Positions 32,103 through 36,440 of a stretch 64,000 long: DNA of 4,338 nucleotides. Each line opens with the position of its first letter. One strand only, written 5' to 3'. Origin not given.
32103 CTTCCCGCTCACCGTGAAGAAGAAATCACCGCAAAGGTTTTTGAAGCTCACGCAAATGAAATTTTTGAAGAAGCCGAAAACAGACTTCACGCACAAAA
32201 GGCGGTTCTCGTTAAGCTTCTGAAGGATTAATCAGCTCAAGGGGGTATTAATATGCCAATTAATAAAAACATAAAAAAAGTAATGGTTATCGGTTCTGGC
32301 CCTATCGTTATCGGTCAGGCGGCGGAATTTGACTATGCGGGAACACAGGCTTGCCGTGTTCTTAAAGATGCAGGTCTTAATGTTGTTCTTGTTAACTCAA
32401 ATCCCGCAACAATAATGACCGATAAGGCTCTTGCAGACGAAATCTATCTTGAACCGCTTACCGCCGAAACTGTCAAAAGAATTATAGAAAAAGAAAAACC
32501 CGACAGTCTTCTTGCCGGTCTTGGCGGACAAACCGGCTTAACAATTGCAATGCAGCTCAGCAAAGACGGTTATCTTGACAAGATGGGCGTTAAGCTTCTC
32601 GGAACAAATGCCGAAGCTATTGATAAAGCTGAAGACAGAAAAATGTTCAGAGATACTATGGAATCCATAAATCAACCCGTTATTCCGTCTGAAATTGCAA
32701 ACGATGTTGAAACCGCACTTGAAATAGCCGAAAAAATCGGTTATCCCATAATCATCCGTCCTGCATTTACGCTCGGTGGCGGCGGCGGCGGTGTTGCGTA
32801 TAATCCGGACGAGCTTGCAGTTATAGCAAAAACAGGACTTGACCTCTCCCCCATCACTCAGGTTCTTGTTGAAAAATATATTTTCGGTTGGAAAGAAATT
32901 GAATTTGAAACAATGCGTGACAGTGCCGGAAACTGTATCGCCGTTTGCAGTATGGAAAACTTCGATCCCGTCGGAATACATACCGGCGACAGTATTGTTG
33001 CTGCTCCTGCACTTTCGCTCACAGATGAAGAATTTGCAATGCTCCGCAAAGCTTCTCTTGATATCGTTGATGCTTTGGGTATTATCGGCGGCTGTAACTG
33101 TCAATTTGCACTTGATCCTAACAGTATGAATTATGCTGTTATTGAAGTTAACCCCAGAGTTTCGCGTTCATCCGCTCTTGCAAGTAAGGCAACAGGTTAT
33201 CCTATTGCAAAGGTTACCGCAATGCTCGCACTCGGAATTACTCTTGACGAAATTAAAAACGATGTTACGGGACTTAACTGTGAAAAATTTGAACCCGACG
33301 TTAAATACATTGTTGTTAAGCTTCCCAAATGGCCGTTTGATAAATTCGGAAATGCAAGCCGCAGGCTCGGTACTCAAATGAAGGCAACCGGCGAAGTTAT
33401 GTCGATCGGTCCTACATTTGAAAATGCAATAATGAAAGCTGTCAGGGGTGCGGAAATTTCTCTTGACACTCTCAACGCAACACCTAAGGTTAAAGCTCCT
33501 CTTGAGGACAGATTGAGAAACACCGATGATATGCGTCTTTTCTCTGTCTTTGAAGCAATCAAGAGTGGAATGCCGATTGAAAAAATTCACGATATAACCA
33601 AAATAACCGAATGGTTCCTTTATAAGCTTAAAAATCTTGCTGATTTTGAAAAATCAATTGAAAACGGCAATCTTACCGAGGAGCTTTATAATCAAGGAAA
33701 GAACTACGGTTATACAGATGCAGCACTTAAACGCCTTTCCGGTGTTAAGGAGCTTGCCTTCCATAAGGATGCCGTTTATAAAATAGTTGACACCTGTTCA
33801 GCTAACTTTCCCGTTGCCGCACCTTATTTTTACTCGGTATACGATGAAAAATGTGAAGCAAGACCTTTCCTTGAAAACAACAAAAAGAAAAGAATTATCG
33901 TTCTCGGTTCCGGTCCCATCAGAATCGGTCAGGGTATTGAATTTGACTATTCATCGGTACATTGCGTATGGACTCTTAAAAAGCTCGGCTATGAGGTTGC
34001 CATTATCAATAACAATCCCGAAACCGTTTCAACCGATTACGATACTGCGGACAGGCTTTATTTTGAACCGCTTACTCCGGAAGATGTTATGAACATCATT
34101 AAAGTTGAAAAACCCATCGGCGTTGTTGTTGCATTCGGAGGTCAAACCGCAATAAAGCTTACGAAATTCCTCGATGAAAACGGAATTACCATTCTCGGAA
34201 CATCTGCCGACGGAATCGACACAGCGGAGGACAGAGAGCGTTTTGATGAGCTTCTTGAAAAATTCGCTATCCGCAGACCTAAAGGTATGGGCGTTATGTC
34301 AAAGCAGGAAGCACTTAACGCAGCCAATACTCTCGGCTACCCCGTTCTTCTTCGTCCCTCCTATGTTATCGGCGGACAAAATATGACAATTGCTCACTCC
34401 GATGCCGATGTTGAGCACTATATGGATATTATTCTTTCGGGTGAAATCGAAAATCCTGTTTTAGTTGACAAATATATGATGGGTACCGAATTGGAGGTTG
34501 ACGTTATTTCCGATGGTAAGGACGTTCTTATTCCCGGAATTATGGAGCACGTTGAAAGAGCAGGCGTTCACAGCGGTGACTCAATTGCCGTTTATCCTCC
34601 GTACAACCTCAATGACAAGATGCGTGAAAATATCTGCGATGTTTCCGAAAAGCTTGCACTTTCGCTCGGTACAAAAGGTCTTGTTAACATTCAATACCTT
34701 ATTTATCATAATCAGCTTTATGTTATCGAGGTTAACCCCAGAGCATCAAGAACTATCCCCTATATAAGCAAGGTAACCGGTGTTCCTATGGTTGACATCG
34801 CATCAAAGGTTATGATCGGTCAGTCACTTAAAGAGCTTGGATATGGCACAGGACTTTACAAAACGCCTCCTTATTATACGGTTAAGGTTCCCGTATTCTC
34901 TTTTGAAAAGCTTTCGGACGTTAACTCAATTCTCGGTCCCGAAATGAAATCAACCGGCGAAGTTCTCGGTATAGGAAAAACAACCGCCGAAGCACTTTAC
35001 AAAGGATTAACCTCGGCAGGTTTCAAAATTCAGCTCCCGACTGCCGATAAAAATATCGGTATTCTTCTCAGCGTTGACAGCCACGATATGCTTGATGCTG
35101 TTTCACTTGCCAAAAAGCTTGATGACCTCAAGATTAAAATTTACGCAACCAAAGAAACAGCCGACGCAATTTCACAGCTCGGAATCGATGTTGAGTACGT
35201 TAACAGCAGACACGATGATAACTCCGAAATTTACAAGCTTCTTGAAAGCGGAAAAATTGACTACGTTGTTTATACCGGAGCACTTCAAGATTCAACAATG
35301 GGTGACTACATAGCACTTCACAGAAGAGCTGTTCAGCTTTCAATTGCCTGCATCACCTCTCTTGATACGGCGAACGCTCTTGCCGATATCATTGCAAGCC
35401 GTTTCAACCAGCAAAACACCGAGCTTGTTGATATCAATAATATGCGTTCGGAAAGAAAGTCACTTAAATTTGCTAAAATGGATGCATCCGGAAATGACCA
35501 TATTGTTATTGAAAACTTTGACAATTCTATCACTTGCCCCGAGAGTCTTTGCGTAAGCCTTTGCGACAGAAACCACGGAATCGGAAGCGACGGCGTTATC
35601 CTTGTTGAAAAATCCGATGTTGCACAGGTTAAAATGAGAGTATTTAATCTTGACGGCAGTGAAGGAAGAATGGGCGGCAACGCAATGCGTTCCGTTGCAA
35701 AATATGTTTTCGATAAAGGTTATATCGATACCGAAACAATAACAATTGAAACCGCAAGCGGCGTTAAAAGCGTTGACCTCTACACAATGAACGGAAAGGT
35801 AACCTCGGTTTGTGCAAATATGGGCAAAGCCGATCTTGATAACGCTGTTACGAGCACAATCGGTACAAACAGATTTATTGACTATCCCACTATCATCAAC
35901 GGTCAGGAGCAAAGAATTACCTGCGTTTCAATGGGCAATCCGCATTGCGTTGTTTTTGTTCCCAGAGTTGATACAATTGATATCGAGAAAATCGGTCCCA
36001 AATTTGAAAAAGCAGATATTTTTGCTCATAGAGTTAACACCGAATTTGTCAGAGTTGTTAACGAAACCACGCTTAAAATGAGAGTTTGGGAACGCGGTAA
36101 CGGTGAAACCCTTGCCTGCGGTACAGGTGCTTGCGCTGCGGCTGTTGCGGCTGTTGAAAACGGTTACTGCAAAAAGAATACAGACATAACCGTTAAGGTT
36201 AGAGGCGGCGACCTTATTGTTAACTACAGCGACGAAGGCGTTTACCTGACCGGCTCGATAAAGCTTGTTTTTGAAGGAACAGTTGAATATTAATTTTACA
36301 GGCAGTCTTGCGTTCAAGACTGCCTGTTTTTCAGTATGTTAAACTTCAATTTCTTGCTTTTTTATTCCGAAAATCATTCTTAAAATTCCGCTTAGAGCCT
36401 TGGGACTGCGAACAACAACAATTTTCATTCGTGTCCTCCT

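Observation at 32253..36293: In-frame fusion of full-length CarB with a full-length DapF-like domain (1346 aa)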

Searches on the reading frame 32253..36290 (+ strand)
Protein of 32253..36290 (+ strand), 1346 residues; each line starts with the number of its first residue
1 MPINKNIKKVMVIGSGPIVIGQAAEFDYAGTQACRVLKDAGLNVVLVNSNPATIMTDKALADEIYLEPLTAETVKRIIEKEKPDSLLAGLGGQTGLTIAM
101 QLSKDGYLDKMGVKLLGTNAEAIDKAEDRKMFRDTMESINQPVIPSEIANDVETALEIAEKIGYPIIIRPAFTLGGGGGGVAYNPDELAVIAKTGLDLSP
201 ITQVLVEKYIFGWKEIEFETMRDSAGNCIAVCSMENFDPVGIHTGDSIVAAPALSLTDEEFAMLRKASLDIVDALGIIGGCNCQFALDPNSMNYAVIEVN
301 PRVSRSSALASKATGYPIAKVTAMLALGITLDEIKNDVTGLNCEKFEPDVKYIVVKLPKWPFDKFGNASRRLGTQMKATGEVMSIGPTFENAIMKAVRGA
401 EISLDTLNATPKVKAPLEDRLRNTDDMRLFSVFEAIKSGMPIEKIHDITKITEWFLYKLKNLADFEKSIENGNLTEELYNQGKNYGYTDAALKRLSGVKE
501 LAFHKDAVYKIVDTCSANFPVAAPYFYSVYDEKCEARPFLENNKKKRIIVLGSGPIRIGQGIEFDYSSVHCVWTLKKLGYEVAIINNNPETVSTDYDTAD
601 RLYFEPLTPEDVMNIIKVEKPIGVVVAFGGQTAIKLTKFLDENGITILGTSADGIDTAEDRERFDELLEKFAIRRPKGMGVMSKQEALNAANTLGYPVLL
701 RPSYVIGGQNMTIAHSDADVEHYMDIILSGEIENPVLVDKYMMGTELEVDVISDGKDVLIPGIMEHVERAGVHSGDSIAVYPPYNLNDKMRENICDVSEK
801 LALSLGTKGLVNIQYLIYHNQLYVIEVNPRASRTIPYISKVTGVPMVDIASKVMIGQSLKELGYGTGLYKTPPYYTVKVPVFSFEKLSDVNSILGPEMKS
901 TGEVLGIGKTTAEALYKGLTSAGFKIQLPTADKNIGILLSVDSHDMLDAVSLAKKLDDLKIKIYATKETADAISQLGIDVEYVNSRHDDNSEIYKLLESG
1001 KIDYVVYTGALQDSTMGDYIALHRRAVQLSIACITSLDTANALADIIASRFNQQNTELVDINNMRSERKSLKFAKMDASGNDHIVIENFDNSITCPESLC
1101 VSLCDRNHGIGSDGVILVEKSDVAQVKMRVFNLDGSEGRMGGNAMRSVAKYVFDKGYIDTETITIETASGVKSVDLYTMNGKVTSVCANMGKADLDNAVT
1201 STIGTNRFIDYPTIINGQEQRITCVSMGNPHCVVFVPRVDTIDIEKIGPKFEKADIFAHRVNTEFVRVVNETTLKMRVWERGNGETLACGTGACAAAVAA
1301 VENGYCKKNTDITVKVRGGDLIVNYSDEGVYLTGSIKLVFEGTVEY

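Call 3: search_protein_families(library=pfam, proteins=[window:32253-36290:+], max_evalue=0.01)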
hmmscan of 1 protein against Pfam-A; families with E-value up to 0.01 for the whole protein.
window:32253-36290:+ (1346 aa): 12 families
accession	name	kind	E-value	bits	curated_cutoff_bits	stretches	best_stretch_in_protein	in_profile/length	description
PF02786.22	CPSase_L_D2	-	2.5e-110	367.4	19.8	2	128-333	1-210/211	Carbamoyl-phosphate synthase L chain, ATP binding domain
PF25596.1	CPSase_L_D1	-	7.5e-96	316.5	27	2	7-125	2-118/118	Carbamoyl phosphate synthase preATP-grasp domain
PF01678.24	DAP_epimerase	-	6.9e-54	181.5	34.7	2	1224-1338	2-120/121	Diaminopimelate epimerase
PF02787.25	CPSase_L_D3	-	9.2e-23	80.5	26.6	1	420-495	2-79/80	Carbamoyl-phosphate synthetase large chain, oligomerisation domain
PF02142.27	MGS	-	9.4e-12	45.3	24.1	1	949-1035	2-94/94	MGS-like domain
PF15632.11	ATPgrasp_Ter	-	9.6e-12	45.2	29.1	1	735-857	4-111/131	ATP-grasp in the biosynthetic pathway with Ter operon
PF07478.18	Dala_Dala_lig_C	-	1.4e-11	44.8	24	1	685-829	26-174/204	D-ala D-ala ligase C-terminus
PF02222.28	ATP-grasp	-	5.5e-11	42.9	27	1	667-831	2-163/179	ATP-grasp domain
PF02655.19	ATP-grasp_3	-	2.2e-10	41.3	23.2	1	668-831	11-157/160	ATP-grasp domain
PF01071.24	GARS_A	-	1e-05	25.9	27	1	666-760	8-107/194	Phosphoribosylglycinamide synthetase, ATP-grasp (A) domain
PF13549.11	ATP-grasp_5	-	1.6e-05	24.8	27.6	0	136-169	19-52/221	ATP-grasp domain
PF13780.11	DUF4176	-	0.0064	17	25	0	5-31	12-38/74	Domain of unknown function (DUF4176)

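Call 4: search_protein_families(library=ncbifam, proteins=[window:32253-36290:+], max_evalue=0.001)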
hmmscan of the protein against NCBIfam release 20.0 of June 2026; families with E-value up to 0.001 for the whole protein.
window:32253-36290:+ (1346 aa): 41 families (the best 25 are shown)
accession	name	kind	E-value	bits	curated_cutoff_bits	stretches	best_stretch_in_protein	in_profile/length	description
NF003671.0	PRK05294.1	equivalog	0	1411.5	599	1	1-1050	1-1049/1058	carbamoyl-phosphate synthase large subunit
TIGR01369.1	CPSaseII_lrg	equivalog_domain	0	1374.3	1027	1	4-1045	3-1050/1052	carbamoyl-phosphate synthase (glutamine-hydrolyzing) large subunit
TIGR00652.1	DapF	equivalog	7.9e-77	258.3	114.65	1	1072-1344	2-268/270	diaminopimelate epimerase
NF006406.0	PRK08654.1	equivalog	1.6e-33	116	739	2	10-339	5-328/499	acetyl-CoA carboxylase biotin carboxylase subunit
TIGR01235.1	pyruv_carbox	equivalog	1.8e-33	115.2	1114.45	2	108-336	95-326/1143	pyruvate carboxylase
NF038284.1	bifunc_DapF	exception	7.4e-33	113.9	350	1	1094-1336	27-254/254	bifunctional diaminopimelate epimerase/glutamate racemase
TIGR00514.1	accC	equivalog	1.1e-32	113.4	626.5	2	109-338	96-328/449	acetyl-CoA carboxylase biotin carboxylase subunit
NF006367.0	PRK08591.1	subfamily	9e-32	110.4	597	2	108-338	95-328/451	acetyl-CoA carboxylase biotin carboxylase subunit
NF005525.0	PRK07178.1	equivalog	1.2e-30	106.6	768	2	108-338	94-326/471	acetyl-CoA carboxylase biotin carboxylase subunit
NF009554.0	PRK12999.1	equivalog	6.2e-30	103.8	965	2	109-334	100-328/1147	pyruvate carboxylase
NF009402.0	PRK12767.1-1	equivalog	1.2e-28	99.9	218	2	29-309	15-282/329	carbamoyl phosphate synthase-like protein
NF004085.0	PRK05586.1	equivalog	2.6e-28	99.1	723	2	112-338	99-328/448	acetyl-CoA carboxylase biotin carboxylase subunit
NF053643.1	Ddl_archaea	equivalog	1e-27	97.1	500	2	593-844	34-285/367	putative pseudomurein biosynthesis ATP-grasp protein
NF009471.0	PRK12833.1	equivalog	2.5e-27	95.6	686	2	5-338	3-331/467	acetyl-CoA carboxylase biotin carboxylase subunit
NF006286.0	PRK08462.1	equivalog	1.1e-25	90.4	740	2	5-329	2-321/445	acetyl-CoA carboxylase biotin carboxylase subunit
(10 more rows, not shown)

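Call 9: find_encoding_contigs(protein=window:32253-36290:+, flank=8000, max_places=8)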
Protein window:32253-36290:+ (1346 aa): 2 contigs read that carry it; 1 place shown.
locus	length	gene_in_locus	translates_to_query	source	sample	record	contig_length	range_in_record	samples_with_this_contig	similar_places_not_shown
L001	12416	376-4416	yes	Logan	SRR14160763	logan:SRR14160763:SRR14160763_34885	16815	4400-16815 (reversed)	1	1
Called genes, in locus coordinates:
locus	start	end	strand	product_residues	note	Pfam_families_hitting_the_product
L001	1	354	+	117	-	?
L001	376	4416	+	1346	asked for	PF25596:CPSase_L_D1, PF02786:CPSase_L_D2, PF02787:CPSase_L_D3, PF25596:CPSase_L_D1, PF02655:ATP-grasp_3, PF02786:CPSase_L_D2, PF15632:ATPgrasp_Ter, PF02142:MGS, +5 more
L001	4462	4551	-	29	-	-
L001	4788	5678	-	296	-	PF16745:RsgA_N, PF03193:RsgA_GTPase, PF01926:MMR_HSR1 (weak)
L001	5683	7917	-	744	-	PF00069:Pkinase, PF07714:PK_Tyr_Ser-Thr, PF03109:ABC1, PF14531:Kinase-like (weak), PF03793:PASTA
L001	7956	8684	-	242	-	PF00481:PP2C, PF13672:PP2C_2, PF07228:SpoIIE (faint)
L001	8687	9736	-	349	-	PF21016:RlmN_N, PF04055:Radical_SAM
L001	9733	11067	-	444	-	PF01029:NusB, PF22458:RsmF-B_ferredox, PF01189:Methyltr_RsmB-F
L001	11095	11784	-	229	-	PF04298:Zn_peptidase_2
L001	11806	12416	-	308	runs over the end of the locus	PF00551:Formyl_trans_N, PF02911:Formyl_trans_C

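Call 13: list_cluster_members(proteins=[window:32253-36290:+, P0081, P0106])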
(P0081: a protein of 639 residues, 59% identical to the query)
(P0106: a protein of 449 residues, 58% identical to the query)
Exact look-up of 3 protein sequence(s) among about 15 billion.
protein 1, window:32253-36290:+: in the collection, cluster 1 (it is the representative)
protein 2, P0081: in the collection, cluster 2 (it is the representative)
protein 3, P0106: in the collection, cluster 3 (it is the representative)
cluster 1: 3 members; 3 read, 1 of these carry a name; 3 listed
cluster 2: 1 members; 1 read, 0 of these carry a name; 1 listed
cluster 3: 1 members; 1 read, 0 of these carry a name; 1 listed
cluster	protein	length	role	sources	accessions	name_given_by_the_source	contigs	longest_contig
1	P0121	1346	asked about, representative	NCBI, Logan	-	-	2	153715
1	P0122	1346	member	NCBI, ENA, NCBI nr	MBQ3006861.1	MAG: carbamoyl-phosphate synthase large subunit [Clostridia bacterium] | carbamoyl-phosphate synthase large subunit [Clostridia bacterium]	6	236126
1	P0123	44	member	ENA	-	-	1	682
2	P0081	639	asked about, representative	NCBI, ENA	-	-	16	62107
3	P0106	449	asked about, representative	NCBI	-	-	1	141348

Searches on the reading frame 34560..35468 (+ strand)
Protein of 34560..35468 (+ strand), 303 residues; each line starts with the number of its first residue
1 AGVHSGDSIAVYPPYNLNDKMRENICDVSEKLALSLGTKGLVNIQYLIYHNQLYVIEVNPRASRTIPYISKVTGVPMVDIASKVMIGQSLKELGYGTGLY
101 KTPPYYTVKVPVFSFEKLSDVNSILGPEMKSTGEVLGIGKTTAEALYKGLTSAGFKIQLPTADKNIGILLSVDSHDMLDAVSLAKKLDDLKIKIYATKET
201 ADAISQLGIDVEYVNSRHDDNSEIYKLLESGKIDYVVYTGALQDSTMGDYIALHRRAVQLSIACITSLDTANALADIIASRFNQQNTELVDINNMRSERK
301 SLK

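Call 27: search_solved_structures(query=window:34560-35468:+, show_alignments=1, max_evalue=1e-10)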
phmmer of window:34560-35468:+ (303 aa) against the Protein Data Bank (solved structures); distinct sequences matched with E-value up to 1e-10: 5.
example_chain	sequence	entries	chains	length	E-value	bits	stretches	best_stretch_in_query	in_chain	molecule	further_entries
1a9x_A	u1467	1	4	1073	1.5e-74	253.9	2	1-275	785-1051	CARBAMOYL PHOSPHATE SYNTHETASE (LARGE CHAIN)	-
1bxr_A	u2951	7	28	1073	1.5e-74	253.8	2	1-275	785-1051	CARBAMOYL-PHOSPHATE SYNTHASE | CARBAMOYL PHOSPHATE SYNTHETASE: LARGE SUBUNIT | CARBAMOYL PHOSPHATE SYNTHETASE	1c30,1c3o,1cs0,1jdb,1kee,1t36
1ce8_A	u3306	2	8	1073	1.5e-74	253.8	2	1-275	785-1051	PROTEIN (CARBAMOYL-PHOSPHATE SYNTHASE) | carbamoyl phosphate synthetase large chain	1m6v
5dot_A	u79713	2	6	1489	4.1e-54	186.8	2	1-279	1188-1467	Carbamoyl-phosphate synthase [ammonia], mitochondrial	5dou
6uel_A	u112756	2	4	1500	4.2e-54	186.8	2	1-279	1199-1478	Carbamoyl-phosphate synthase [ammonia], mitochondrial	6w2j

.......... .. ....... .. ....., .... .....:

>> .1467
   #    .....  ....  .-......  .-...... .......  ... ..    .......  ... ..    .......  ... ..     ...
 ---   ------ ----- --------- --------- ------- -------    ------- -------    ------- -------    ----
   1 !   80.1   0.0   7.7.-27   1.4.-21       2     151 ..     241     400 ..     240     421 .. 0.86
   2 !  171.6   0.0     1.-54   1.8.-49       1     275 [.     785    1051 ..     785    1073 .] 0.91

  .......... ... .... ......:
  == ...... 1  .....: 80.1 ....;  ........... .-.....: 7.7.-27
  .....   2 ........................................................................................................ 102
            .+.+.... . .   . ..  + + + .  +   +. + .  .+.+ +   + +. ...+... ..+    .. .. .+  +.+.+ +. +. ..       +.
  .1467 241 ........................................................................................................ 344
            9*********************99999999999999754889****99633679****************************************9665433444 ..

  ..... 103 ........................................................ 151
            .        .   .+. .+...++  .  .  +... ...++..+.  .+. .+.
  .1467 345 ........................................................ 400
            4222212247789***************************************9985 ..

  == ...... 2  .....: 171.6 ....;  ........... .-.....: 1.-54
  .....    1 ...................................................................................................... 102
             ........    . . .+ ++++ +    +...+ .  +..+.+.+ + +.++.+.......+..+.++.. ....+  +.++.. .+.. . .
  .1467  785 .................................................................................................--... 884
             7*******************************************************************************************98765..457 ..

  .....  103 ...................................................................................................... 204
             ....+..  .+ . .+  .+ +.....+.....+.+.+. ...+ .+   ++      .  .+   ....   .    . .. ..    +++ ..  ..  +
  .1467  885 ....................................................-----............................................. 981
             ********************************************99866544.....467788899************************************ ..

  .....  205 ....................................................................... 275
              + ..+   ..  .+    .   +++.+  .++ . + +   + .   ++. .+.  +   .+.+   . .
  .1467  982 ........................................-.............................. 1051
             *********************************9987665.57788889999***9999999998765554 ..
